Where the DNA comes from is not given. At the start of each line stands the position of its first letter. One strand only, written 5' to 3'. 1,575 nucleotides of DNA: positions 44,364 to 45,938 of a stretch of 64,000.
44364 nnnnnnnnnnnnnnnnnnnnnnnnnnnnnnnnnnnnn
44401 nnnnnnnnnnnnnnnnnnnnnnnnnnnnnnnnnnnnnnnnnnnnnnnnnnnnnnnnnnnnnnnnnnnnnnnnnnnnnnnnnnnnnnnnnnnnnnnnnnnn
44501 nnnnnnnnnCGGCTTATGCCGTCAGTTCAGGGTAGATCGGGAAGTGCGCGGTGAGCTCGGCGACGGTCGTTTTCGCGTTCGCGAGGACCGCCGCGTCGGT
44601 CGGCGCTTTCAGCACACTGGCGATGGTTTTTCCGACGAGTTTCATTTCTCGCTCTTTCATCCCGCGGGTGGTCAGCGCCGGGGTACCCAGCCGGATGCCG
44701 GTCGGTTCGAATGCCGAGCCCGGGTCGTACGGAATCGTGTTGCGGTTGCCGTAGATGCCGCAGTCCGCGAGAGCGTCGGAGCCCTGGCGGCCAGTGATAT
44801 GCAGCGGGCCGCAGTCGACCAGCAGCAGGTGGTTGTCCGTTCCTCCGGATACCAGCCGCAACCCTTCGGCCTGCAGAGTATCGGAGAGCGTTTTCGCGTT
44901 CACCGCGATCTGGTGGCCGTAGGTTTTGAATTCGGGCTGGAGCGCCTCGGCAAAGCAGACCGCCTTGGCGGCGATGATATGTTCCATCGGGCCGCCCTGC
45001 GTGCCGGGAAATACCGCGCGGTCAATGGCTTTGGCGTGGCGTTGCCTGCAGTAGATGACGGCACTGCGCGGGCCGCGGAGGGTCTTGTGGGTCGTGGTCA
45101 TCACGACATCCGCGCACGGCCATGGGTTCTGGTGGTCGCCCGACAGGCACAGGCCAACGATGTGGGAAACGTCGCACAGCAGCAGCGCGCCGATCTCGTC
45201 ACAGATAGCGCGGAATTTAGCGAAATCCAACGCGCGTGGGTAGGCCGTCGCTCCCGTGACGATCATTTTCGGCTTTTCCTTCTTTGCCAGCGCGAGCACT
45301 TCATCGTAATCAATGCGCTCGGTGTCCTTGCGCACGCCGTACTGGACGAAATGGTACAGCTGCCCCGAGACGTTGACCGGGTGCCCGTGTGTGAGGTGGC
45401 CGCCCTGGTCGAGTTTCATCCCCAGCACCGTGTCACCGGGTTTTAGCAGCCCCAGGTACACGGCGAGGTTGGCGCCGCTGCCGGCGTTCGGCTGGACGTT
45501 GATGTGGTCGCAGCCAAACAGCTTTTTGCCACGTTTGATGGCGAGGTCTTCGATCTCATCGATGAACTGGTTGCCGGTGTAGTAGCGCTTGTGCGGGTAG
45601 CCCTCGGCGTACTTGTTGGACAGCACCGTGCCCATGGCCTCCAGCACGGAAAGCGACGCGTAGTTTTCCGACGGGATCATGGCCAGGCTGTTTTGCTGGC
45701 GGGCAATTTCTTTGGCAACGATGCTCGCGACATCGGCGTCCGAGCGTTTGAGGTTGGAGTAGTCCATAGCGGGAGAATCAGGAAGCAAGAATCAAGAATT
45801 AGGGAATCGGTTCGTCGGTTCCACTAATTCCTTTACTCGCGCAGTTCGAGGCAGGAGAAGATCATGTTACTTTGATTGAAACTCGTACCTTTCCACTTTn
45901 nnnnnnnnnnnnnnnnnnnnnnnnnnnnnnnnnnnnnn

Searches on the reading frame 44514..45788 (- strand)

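Call 54: search_protein_families(library=pfam, proteins=[window:44514-45788:-], max_evalue=0.00001)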
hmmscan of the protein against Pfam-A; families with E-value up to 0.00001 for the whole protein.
window:44514-45788:- (424 aa): 1 family
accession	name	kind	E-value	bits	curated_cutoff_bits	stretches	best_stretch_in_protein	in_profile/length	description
PF00464.25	SHMT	-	1e-145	485.8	27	1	13-389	1-399/399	Serine hydroxymethyltransferase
